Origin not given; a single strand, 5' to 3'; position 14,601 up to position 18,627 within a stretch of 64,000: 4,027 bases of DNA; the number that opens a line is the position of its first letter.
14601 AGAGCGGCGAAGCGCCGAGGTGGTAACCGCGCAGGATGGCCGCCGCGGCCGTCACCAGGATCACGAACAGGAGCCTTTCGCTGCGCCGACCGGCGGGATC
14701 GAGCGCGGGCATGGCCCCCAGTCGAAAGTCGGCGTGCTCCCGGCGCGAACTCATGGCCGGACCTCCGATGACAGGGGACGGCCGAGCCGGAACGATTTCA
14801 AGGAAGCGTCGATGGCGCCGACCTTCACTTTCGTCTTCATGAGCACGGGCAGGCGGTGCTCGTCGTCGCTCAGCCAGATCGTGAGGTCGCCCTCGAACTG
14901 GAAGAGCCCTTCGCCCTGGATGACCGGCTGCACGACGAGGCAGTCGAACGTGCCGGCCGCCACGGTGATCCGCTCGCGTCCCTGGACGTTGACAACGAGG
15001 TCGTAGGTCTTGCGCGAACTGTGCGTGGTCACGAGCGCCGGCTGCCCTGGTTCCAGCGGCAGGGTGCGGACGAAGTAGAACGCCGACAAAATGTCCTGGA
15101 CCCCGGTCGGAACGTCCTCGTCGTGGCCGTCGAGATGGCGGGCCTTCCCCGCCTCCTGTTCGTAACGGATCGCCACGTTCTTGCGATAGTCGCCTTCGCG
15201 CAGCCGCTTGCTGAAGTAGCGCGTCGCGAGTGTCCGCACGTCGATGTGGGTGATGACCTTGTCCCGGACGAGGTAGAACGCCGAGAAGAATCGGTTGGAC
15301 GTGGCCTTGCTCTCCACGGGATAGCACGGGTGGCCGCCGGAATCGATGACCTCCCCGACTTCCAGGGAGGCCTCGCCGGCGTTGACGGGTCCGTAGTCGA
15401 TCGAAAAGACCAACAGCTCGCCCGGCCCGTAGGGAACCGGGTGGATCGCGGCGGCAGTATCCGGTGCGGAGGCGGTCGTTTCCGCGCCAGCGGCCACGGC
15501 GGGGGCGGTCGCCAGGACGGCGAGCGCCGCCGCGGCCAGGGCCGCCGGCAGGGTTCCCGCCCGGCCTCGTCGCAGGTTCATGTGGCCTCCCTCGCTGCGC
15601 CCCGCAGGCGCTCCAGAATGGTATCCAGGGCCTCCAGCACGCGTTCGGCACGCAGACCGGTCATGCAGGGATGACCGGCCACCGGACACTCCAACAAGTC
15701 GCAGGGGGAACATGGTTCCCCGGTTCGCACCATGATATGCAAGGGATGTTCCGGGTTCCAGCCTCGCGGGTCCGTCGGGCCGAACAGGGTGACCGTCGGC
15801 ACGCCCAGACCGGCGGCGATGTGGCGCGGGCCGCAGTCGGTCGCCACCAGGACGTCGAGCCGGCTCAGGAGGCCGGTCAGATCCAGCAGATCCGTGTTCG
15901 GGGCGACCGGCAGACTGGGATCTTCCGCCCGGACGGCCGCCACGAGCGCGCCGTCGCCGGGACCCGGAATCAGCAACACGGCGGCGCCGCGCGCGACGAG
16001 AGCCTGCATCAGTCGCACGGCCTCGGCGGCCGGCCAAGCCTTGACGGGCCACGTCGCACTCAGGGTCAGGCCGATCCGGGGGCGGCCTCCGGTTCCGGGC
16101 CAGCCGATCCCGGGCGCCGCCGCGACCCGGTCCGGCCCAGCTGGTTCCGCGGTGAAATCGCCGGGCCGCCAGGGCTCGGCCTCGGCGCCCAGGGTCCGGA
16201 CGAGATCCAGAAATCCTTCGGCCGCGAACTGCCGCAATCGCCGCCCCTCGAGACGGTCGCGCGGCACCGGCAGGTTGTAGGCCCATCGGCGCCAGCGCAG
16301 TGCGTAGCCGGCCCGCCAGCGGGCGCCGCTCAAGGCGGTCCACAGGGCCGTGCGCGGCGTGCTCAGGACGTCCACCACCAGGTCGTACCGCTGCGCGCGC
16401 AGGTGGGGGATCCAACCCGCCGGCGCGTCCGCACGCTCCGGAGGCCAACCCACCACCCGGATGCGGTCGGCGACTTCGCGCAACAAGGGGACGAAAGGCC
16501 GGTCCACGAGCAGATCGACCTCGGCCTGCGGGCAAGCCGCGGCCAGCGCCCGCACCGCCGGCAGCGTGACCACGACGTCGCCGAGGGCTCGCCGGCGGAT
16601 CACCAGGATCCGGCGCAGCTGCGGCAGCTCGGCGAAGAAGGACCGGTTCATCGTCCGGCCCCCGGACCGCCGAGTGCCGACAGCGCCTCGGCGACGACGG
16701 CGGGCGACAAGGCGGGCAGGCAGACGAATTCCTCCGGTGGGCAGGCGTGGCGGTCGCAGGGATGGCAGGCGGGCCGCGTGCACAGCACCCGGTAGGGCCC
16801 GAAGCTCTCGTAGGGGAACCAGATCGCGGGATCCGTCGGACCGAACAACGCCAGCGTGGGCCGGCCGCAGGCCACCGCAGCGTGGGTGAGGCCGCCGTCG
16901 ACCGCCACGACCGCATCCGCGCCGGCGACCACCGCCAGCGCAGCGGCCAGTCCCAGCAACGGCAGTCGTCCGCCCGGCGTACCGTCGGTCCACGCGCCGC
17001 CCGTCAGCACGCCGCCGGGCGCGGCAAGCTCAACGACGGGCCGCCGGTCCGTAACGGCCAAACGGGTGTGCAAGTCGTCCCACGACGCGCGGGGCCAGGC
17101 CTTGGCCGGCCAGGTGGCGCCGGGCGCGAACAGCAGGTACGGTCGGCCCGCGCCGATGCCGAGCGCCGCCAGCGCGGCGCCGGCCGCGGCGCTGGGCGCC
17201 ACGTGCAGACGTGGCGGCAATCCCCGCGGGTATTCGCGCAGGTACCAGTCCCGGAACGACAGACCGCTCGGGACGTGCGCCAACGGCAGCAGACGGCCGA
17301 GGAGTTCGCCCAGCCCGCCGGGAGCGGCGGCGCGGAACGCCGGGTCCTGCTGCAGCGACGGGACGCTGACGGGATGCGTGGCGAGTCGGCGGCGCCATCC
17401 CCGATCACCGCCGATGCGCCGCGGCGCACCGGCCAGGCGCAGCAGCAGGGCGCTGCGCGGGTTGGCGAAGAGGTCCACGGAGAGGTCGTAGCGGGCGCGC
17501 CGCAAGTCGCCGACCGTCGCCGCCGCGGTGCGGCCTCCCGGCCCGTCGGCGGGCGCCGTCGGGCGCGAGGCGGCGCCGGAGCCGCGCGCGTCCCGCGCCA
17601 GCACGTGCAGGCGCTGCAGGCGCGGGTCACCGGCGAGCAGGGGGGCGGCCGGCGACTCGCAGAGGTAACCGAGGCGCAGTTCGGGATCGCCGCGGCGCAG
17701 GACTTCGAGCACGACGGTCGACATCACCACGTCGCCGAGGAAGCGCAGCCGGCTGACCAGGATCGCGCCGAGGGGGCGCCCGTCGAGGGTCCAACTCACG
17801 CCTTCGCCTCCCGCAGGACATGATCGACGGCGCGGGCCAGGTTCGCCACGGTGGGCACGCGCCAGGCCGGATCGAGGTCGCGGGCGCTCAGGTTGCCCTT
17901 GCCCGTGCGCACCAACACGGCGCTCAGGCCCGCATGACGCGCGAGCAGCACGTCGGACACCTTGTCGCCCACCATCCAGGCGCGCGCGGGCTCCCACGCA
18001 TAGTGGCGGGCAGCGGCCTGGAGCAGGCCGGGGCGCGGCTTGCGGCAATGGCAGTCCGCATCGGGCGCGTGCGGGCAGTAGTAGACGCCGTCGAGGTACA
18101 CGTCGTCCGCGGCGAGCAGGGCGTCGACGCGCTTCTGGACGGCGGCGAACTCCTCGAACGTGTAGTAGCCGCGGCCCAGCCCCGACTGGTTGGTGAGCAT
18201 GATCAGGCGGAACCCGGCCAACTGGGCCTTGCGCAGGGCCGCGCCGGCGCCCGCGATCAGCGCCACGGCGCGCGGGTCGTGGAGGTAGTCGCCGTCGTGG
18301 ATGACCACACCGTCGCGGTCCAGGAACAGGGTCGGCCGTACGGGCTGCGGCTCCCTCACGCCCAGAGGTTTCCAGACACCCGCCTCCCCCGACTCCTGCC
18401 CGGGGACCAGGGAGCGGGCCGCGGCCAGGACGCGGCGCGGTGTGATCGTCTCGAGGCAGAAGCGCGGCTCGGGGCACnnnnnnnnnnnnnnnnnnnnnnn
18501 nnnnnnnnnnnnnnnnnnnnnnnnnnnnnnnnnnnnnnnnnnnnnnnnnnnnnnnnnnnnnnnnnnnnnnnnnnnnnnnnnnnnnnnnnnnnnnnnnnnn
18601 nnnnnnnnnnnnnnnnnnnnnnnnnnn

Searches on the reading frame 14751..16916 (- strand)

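Call 36: search_protein_families(library=pfam, proteins=[window:14751-16916:-], max_evalue=0.001)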
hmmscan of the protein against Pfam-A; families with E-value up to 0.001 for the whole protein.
window:14751-16916:- (721 aa): 1 family
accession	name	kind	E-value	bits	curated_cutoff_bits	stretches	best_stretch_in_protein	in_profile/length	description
PF11306.15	DUF3108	-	4.9e-43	147.8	26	1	504-706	2-208/209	Protein of unknown function (DUF3108)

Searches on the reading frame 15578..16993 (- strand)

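Call 36: search_protein_families(library=pfam, proteins=[window:15578-16993:-], max_evalue=0.001)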
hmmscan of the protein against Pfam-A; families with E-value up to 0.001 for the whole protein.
window:15578-16993:- (471 aa): 1 family
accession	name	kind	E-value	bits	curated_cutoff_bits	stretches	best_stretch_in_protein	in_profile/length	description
PF01075.23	Glyco_transf_9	-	1.7e-26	93.5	22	1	197-436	7-241/247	Glycosyltransferase family 9 (heptosyltransferase)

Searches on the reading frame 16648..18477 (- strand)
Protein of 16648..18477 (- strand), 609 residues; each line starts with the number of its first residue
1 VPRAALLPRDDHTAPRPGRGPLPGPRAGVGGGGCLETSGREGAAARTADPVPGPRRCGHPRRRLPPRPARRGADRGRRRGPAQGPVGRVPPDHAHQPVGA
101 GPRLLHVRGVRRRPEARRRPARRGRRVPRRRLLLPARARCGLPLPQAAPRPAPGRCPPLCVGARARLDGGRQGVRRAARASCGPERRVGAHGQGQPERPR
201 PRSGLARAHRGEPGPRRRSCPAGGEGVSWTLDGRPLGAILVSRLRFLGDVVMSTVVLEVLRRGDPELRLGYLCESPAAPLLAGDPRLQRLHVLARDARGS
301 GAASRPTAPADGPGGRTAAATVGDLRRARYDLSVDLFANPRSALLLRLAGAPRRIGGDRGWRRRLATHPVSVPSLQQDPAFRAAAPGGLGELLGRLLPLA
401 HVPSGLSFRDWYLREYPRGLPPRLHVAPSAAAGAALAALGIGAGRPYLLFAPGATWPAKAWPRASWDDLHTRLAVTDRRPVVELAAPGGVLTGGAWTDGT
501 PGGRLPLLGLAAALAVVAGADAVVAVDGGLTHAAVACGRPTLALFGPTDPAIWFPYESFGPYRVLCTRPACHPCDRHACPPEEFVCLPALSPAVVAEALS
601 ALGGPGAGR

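Call 36: search_protein_families(library=pfam, proteins=[window:16648-18477:-], max_evalue=0.001)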
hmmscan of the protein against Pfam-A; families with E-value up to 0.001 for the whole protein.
window:16648-18477:- (609 aa): 1 family
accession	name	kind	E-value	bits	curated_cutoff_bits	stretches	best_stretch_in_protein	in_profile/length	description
PF01075.23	Glyco_transf_9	-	3e-24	86.1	22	1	440-558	102-222/247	Glycosyltransferase family 9 (heptosyltransferase)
